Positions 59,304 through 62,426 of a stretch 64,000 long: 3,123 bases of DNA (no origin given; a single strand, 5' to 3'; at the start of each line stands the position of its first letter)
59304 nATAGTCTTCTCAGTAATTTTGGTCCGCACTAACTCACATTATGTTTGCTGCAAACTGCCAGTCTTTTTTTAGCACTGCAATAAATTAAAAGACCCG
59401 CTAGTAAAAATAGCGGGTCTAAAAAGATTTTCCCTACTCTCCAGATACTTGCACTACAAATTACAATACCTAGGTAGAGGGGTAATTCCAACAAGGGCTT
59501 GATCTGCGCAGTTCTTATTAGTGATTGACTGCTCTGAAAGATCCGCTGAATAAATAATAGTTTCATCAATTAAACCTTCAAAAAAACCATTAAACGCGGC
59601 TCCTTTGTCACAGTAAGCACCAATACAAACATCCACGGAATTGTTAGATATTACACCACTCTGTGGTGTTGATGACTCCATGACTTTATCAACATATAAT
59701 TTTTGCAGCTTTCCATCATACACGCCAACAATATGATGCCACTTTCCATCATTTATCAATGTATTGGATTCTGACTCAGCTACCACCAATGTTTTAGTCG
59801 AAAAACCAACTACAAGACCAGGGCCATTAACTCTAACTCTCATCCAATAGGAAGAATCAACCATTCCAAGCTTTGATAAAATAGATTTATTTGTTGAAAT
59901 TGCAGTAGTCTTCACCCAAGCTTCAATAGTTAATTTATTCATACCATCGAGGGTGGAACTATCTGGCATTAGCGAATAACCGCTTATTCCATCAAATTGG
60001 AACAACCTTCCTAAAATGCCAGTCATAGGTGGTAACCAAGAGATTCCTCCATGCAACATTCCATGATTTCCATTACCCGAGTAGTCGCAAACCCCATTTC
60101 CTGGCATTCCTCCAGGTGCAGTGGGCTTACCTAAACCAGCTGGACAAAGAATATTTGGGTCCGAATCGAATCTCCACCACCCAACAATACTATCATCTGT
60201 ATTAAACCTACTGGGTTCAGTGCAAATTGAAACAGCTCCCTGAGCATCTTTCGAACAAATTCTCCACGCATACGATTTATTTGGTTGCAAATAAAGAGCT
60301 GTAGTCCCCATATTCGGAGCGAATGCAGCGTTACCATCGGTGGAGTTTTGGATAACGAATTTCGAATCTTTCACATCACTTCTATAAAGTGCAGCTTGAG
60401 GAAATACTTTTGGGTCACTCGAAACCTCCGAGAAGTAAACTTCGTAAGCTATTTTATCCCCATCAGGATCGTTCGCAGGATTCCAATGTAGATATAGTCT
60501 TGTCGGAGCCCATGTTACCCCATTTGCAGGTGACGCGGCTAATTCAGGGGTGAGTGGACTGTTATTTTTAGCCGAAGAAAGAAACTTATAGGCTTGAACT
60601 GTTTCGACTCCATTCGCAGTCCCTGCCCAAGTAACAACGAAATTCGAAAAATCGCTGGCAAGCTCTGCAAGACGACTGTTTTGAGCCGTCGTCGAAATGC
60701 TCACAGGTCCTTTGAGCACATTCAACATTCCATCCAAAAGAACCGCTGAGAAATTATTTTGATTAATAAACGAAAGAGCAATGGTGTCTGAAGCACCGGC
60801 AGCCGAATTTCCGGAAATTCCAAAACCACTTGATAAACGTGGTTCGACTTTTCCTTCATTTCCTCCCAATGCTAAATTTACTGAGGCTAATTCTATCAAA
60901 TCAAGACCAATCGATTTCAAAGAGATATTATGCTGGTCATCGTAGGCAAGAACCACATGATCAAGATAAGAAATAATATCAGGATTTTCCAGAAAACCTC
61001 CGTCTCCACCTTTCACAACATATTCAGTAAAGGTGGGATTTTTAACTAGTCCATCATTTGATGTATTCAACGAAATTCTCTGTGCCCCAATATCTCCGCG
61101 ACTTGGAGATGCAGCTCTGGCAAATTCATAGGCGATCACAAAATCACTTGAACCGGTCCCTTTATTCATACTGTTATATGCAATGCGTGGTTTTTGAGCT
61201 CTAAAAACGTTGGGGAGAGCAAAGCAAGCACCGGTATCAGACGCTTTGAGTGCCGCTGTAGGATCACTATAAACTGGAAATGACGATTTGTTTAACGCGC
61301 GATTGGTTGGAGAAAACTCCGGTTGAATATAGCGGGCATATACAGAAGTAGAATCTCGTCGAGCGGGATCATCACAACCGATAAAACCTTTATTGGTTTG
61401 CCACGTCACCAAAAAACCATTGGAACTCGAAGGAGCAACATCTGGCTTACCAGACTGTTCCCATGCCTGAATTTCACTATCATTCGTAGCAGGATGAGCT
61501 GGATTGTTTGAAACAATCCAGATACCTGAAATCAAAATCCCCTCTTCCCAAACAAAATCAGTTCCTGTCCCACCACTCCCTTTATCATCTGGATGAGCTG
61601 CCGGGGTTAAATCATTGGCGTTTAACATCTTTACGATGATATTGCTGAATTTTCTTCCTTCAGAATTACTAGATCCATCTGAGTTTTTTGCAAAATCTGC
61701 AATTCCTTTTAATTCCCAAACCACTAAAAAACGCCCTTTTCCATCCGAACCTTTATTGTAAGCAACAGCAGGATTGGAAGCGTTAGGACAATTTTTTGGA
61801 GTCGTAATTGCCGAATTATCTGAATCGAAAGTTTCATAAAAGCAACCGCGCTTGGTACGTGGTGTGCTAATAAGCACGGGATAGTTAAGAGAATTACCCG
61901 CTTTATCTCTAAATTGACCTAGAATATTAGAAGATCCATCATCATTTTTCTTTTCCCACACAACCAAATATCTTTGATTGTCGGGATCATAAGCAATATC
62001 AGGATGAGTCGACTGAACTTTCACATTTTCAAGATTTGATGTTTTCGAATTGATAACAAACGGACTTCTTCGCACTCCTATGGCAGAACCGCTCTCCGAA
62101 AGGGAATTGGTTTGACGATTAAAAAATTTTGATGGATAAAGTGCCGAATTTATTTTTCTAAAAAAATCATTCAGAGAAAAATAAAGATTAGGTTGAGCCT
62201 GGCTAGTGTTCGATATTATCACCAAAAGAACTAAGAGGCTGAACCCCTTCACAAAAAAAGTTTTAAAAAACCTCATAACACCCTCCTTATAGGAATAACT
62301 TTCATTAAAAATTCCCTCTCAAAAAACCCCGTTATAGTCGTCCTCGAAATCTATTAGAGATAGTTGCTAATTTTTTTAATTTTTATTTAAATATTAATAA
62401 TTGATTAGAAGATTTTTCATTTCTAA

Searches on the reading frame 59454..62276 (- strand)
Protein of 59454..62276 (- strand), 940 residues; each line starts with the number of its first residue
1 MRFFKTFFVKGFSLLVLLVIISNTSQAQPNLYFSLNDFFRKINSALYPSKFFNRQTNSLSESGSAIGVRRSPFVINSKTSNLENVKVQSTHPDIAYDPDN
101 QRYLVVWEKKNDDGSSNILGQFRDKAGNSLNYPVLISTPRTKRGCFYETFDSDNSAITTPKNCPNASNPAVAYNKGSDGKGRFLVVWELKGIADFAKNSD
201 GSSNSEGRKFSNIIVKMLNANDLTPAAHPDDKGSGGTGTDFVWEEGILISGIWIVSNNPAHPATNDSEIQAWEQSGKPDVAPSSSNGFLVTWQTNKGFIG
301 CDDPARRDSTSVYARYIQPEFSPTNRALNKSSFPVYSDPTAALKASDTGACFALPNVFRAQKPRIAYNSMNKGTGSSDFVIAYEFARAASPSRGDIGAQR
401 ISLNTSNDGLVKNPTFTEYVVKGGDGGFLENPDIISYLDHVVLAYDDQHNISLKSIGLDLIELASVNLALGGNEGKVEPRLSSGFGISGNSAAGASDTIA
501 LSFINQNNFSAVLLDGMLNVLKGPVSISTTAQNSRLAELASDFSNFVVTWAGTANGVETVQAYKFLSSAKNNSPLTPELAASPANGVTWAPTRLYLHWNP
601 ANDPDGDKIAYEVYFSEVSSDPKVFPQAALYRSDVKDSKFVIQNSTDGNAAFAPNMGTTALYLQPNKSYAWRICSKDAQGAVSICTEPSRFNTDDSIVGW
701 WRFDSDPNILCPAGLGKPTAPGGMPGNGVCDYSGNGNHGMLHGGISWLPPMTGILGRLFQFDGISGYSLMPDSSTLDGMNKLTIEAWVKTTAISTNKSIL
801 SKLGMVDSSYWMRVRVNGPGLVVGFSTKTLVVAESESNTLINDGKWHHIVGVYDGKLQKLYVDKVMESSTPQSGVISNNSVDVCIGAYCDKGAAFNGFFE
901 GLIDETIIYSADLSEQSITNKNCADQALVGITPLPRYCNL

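Call 19: search_protein_families(library=ncbifam, proteins=[window:59454-62276:-], max_evalue=1e-10)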
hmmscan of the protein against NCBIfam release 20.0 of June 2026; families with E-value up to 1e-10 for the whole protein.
window:59454-62276:- (940 aa): 0 families

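Call 37: search_protein_families(library=ncbifam, proteins=[window:59454-62276:-], max_evalue=0.001)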
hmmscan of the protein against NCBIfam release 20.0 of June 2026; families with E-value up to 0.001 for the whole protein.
window:59454-62276:- (940 aa): 1 family
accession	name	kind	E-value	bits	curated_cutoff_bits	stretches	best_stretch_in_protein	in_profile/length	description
NF052521.1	TafC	equivalog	1.6e-06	27.5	410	1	756-920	192-358/373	TafC family fimbrial protein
